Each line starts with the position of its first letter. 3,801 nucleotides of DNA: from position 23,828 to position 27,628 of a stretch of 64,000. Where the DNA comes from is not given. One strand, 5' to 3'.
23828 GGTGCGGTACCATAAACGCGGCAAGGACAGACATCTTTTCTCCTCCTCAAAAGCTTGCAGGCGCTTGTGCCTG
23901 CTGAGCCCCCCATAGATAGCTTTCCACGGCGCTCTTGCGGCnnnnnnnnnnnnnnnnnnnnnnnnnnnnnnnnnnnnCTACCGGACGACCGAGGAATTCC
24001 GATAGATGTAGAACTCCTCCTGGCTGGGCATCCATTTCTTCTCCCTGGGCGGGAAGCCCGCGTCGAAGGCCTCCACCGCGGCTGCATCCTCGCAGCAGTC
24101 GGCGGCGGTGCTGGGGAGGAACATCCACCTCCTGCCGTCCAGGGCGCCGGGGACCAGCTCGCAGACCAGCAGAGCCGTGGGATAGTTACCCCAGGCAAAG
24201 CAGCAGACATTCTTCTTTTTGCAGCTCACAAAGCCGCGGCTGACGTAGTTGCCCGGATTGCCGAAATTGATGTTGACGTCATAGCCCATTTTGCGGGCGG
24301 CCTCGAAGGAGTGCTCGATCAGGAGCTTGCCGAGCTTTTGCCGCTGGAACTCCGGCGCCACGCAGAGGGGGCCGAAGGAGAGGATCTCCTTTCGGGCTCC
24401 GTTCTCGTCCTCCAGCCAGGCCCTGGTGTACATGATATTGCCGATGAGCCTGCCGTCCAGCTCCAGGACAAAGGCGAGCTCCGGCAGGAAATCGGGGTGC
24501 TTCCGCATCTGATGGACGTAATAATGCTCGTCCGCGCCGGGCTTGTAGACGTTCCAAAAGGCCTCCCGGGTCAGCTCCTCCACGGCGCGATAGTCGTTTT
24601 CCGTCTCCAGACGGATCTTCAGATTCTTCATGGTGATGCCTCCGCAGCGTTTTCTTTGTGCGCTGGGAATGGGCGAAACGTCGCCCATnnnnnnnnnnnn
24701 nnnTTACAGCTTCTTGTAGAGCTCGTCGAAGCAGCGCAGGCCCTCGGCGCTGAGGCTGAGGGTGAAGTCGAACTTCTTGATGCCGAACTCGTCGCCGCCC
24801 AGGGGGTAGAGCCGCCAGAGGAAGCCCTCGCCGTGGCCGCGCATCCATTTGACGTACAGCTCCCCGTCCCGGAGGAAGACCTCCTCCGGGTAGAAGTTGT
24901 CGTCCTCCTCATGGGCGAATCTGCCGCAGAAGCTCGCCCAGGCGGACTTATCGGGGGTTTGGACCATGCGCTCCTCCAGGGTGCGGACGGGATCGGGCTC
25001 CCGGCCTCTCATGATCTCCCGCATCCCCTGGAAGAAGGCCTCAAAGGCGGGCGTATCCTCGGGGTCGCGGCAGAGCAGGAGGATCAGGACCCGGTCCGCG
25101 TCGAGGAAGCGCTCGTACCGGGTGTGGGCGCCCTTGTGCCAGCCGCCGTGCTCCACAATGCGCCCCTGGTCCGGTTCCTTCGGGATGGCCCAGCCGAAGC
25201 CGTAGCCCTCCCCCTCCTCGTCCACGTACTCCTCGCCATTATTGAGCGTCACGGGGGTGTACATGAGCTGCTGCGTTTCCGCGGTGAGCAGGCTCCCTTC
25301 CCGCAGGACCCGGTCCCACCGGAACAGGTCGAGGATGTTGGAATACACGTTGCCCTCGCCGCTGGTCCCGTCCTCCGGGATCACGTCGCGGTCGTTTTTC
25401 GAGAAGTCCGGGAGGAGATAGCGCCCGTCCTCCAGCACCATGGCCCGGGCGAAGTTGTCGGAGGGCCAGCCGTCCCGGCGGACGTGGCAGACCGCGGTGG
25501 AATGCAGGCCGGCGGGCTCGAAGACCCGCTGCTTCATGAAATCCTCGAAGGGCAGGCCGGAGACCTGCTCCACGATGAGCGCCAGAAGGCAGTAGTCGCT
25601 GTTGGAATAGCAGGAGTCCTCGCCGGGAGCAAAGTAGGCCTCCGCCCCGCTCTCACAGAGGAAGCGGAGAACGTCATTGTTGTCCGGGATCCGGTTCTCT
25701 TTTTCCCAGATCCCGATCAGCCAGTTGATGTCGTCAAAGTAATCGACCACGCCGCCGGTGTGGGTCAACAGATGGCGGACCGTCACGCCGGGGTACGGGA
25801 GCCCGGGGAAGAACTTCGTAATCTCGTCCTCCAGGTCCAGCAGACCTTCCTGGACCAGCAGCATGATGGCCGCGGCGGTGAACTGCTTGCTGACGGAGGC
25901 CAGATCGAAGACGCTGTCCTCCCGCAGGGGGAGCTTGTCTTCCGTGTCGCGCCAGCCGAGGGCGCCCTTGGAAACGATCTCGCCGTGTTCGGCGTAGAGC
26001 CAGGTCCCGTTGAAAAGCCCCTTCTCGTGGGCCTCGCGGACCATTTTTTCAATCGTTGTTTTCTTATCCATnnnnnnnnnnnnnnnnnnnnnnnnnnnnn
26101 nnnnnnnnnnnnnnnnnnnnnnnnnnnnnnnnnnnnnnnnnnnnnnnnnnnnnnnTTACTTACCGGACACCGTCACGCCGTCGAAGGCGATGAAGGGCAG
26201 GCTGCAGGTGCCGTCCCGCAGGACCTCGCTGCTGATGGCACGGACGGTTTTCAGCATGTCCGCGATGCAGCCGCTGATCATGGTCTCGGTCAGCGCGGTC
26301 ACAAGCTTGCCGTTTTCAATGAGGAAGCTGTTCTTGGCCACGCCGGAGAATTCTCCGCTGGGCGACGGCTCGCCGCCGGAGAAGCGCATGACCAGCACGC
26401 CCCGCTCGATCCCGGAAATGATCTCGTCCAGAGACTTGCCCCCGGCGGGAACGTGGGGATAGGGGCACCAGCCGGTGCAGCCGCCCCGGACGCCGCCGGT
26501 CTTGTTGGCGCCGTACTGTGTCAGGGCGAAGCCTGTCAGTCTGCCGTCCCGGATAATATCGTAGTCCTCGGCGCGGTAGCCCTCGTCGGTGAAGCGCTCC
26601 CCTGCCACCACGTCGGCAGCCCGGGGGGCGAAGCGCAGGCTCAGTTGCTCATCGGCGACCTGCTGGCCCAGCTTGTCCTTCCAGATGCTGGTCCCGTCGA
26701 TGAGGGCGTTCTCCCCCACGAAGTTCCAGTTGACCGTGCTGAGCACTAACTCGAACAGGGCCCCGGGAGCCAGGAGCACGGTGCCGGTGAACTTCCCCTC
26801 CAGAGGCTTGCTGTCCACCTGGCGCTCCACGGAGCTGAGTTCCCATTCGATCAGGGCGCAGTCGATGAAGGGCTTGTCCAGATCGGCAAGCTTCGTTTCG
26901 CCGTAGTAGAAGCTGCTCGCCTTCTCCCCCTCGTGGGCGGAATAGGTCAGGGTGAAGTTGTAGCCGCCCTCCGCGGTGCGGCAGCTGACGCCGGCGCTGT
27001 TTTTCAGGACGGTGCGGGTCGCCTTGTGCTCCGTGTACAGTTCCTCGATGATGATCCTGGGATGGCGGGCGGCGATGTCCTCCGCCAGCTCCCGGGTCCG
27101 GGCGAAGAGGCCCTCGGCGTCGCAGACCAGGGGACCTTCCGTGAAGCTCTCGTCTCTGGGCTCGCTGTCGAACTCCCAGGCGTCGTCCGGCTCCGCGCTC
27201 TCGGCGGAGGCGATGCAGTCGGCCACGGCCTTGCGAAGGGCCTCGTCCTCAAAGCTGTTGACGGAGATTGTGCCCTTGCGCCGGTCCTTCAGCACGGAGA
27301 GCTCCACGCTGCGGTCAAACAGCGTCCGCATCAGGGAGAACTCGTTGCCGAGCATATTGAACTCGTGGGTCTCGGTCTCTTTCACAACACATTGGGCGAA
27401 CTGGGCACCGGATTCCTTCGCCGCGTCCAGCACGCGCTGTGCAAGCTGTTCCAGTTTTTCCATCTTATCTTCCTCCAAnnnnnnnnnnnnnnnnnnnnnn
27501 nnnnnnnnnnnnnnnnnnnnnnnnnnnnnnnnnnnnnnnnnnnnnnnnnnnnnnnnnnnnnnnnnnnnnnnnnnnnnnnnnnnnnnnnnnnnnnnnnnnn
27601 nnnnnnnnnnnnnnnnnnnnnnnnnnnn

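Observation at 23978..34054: Co-directional 8-gene operon made only of GNAT domains (6), beta-lactamase-fold serine hydrolases (3) and a TldD/PmbA protease pair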

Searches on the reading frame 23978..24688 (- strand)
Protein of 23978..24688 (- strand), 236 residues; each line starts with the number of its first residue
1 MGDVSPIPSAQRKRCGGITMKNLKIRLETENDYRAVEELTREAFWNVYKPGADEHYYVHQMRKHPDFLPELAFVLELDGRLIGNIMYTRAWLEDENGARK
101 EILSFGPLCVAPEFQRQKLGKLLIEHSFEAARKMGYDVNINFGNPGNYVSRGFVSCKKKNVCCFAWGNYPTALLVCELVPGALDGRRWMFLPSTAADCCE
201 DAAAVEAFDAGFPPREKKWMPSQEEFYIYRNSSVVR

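Call 3: search_protein_families(library=pfam, proteins=[window:23978-24688:-], max_evalue=0.01)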
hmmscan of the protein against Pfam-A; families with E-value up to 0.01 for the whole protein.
window:23978-24688:- (236 aa): 4 families
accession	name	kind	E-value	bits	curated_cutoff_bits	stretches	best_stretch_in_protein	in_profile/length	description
PF00583.31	Acetyltransf_1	-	5.9e-09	36.7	20.7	1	46-140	6-98/116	Acetyltransferase (GNAT) family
PF13508.13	Acetyltransf_7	-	6e-08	33.4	27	1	72-153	5-82/84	Acetyltransferase (GNAT) domain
PF13527.13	Acetyltransf_9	-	0.00018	22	25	1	25-153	2-124/127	Acetyltransferase (GNAT) domain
PF13673.13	Acetyltransf_10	-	0.0049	17.3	23.6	1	96-156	52-110/128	Acetyltransferase (GNAT) domain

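Call 4: search_protein_families(library=ncbifam, proteins=[window:23978-24688:-], max_evalue=0.01)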
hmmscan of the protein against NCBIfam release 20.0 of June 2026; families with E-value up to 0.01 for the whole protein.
window:23978-24688:- (236 aa): 0 families

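Call 88: search_solved_structures(query=window:23978-24631:-, max_evalue=0.01)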
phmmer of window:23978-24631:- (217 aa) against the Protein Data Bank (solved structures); distinct sequences matched with E-value up to 0.01: 2.
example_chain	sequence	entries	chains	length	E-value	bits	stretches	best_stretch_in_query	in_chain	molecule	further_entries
4rs2_A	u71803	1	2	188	1.5e-05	27.9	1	6-167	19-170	Predicted acyltransferase with acyl-CoA N-acyltransferase domain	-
4zbg_A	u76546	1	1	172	0.00019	24.2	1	4-136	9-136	Acetyltransferase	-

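Call 101: search_protein_families(library=padloc, proteins=[window:23978-24688:-], max_evalue=0.001)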
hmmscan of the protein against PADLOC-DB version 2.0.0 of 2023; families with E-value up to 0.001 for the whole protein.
window:23978-24688:- (236 aa): 0 families

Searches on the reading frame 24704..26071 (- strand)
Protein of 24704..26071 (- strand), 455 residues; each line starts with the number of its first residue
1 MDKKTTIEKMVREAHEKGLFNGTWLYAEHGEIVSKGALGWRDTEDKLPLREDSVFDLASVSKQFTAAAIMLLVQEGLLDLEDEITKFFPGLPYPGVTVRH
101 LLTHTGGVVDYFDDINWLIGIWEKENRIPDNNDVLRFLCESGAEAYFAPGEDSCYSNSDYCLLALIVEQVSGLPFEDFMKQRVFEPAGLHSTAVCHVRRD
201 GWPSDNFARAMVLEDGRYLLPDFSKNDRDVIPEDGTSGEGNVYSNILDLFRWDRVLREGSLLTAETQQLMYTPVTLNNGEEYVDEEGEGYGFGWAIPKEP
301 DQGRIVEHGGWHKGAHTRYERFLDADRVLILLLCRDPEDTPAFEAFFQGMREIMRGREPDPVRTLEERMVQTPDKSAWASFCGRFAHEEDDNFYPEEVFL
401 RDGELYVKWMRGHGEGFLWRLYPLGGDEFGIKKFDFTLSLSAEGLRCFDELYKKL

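Call 3: search_protein_families(library=pfam, proteins=[window:24704-26071:-], max_evalue=0.01)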
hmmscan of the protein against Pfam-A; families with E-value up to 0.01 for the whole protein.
window:24704-26071:- (455 aa): 1 family
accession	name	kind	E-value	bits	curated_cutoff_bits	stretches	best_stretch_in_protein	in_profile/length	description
PF00144.29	Beta-lactamase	-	3.3e-51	174.9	27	1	11-339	5-314/329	Beta-lactamase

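Call 4: search_protein_families(library=ncbifam, proteins=[window:24704-26071:-], max_evalue=0.01)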
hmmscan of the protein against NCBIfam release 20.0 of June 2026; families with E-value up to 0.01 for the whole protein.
window:24704-26071:- (455 aa): 47 families (the best 25 are shown)
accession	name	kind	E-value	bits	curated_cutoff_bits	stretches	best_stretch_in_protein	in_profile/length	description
NF009622.0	PRK13128.1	equivalog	7.4e-19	67.6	443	1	28-195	31-193/518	D-aminopeptidase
NF007943.0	PRK10662.1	equivalog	3.7e-15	55.4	266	1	45-296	75-316/380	D-alanyl-D-alanine-carboxypeptidase/endopeptidase AmpH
NF052559.1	MthAcHydAcmB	equivalog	3.1e-14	52.5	550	2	31-90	36-95/391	methyl acetate hydrolase AcmB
NF033085.1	bla_class_C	equivalog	7.8e-14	51.2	415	1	38-193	39-184/356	class C beta-lactamase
NF000185.2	BlaEC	exception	2.8e-13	49.6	850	1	38-194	59-205/377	BlaEC family class C beta-lactamase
NF041665.1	blaPSZ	exception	2.4e-12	46.6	850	1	39-194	63-208/379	PSZ family class C beta-lactamase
NF012173.1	CMY2-MIR-ACT-EC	exception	2.8e-11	42.9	680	1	39-194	64-209/380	CMY2/MIR/ACT/EC family class C beta-lactamase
NF038366.1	blaSFDC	exception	3.6e-11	42.7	840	1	39-194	64-209/382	SFDC family class C beta-lactamase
NF002968.0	PRK03642.1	equivalog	9.1e-11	41.2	385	1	48-197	91-245/432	penicillin binding protein PBP4B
NF038238.1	blaBUT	exception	1.2e-10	41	850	1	39-193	66-210/383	BUT family class C beta-lactamase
NF040478.1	blaLAQ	exception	5.3e-10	38.8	850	1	42-194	66-208/380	LAQ family class C beta-lactamase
NF012102.1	blaDHA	exception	6.3e-10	38.7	800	1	39-194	63-208/379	DHA family class C beta-lactamase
NF041662.1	ampC_Kaer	exception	2.2e-09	36.6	825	1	39-193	64-208/381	AmpC-Kaer family extended-spectrum class C beta-lactamase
NF000385.4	blaACT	exception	4e-09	35.9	810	1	40-194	65-209/380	ACT family cephalosporin-hydrolyzing class C beta-lactamase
NF000191.1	CMY2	exception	4.3e-09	35.6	800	1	40-194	65-209/381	CMY-2 family class C beta-lactamase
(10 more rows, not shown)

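Call 101: search_protein_families(library=padloc, proteins=[window:24704-26071:-], max_evalue=0.001)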
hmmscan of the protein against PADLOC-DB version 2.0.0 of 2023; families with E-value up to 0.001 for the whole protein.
window:24704-26071:- (455 aa): 0 families

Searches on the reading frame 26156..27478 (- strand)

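Call 3: search_protein_families(library=pfam, proteins=[window:26156-27478:-], max_evalue=0.01)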
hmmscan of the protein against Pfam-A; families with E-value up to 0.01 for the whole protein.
window:26156-27478:- (440 aa): 2 families
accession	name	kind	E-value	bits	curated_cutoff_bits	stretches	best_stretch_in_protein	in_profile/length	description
PF19289.4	PmbA_TldD_3rd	-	6.6e-41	140.3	22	1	233-439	5-220/220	PmbA/TldA metallopeptidase C-terminal domain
PF01523.21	PmbA_TldD_1st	-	5.9e-06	26.8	20.9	1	32-92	5-65/65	PmbA/TldA metallopeptidase domain 1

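Call 4: search_protein_families(library=ncbifam, proteins=[window:26156-27478:-], max_evalue=0.01)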
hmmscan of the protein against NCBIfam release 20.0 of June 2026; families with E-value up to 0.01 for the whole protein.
window:26156-27478:- (440 aa): 3 families
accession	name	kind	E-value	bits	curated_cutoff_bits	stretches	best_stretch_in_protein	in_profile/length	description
NF008268.0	PRK11040.1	equivalog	1.2e-19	70.3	438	1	263-419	269-425/446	metalloprotease PmbA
NF040952.1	Arch_mtprotase_TldD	equivalog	2.7e-16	59.4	635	2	346-425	339-419/443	zinc metalloprotease TldD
NF008006.0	PRK10735.1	equivalog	5.3e-06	25.1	513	1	261-409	276-436/481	metalloprotease TldD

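Call 101: search_protein_families(library=padloc, proteins=[window:26156-27478:-], max_evalue=0.001)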
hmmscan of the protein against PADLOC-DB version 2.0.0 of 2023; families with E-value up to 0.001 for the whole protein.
window:26156-27478:- (440 aa): 0 families
